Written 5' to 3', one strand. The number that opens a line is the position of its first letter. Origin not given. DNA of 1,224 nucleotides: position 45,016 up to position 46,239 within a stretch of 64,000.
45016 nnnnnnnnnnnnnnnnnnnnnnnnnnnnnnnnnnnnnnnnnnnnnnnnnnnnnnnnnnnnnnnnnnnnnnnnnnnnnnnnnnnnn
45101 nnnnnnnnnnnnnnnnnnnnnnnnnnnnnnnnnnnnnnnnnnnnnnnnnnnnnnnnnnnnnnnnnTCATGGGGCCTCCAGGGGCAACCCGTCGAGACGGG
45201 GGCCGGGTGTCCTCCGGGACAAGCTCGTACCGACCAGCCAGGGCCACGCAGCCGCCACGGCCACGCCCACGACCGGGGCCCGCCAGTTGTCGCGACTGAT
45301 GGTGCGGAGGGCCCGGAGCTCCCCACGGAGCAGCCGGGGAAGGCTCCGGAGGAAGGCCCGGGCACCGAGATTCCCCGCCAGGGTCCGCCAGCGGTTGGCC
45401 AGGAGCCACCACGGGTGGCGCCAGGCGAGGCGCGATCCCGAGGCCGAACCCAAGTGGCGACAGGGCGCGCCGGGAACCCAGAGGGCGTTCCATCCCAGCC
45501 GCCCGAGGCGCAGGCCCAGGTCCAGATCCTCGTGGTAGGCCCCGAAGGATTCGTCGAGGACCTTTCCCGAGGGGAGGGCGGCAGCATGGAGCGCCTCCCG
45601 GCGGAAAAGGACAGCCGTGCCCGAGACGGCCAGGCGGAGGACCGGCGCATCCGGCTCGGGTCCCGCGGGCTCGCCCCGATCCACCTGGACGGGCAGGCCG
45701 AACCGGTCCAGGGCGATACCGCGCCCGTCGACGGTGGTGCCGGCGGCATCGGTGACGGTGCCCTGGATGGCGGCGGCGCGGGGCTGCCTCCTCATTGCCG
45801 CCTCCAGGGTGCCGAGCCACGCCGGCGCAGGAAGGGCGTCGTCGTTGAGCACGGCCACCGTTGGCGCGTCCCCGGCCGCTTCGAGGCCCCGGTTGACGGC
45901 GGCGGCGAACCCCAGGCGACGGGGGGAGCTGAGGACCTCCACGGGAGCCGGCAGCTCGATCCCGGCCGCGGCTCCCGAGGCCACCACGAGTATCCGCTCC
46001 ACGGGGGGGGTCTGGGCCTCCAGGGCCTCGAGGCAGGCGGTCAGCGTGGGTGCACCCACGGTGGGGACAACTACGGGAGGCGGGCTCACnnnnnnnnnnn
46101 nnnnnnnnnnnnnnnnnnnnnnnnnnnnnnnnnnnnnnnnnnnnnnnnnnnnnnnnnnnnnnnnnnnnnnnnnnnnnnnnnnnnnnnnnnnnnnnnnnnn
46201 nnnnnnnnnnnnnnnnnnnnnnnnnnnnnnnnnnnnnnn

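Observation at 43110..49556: Four-gene, translationally coupled glycosylation operon headed by a ~1150-aa fused polytopic membrane protein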

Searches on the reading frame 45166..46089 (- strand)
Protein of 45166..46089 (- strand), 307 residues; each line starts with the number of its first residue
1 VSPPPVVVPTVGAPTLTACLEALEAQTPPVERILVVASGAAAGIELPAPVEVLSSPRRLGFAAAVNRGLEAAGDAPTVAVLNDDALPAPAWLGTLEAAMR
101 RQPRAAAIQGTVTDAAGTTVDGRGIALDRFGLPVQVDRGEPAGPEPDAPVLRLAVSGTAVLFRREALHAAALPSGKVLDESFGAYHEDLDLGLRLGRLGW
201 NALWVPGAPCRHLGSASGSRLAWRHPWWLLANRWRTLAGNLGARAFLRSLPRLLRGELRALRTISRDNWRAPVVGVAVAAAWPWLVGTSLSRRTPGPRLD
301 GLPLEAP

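Call 7: search_protein_families(library=pfam, proteins=[window:45166-46089:-], max_evalue=0.1)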
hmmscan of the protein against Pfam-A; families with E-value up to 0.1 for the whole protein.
window:45166-46089:- (307 aa): 3 families
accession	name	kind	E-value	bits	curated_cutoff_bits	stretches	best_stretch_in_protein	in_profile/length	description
PF00535.33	Glycos_transf_2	-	1.3e-11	45.2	23.3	1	6-126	2-130/168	Glycosyl transferase family 2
PF13641.12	Glyco_tranf_2_3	-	1.5e-09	38.6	27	1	6-214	5-213/230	Glycosyltransferase like family 2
PF13632.12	Glyco_trans_2_3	-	1.7e-09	38.3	27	1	78-240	2-142/198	Glycosyl transferase family group 2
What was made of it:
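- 45166..46089 (-): Gene 2: GT2 glycosyltransferase (307 aa). The GTG start overlaps the giant's TGA (GTGA). PF00535 at 45.2 bits (cut-off 23.3), plus PF13641 and PF13632 (call 7).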

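Call 8: search_protein_families(library=ncbifam, proteins=[window:45166-46089:-], max_evalue=0.1)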
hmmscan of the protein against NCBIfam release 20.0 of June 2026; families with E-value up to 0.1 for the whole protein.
window:45166-46089:- (307 aa): 3 families
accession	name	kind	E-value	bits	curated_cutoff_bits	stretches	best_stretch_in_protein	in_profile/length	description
TIGR03965.1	mycofact_glyco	equivalog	4.6e-14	52.2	280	1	6-212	78-280/467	mycofactocin biosynthesis glycosyltransferase MftF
NF041875.1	EPS_EpsD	equivalog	1.8e-07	30.9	370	1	6-104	3-109/325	exopolysaccharide biosynthesis glycosyltransferase EpsD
NF038302.1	EPS_HpsE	equivalog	0.0019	17.2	300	1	58-114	71-126/307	hormogonium polysaccharide biosynthesis glycosyltransferase HpsE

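Call 57: search_solved_structures(query=window:45166-46089:-, max_evalue=0.01)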
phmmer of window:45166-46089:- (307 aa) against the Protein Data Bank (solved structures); distinct sequences matched with E-value up to 0.01: 0.

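Call 72: search_solved_structures(query=A4, max_evalue=0.1)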
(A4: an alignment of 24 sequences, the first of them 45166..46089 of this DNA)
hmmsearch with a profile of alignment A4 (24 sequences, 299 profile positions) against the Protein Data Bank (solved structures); distinct sequences matched with E-value up to 0.1: 5.
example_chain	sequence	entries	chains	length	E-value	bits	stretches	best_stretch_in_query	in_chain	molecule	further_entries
2z87_A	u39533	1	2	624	0.015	17.9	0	2-104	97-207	Chondroitin synthase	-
2z86_A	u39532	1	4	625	0.015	17.9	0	2-104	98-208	Chondroitin synthase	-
9omj_A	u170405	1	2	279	0.032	16.9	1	1-97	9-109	Glycosyltransferase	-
9omh_A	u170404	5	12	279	0.032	16.9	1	1-97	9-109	Glycosyltransferase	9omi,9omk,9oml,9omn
9omm_A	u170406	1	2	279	0.032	16.9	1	1-97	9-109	Glycosyltransferase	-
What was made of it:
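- The profile of GT2a-type enzymes finds no polyprenyl-phosphate sugar synthase among solved structures, and matches only chondroitin synthase and an unnamed glycosyltransferase weakly (call 72).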
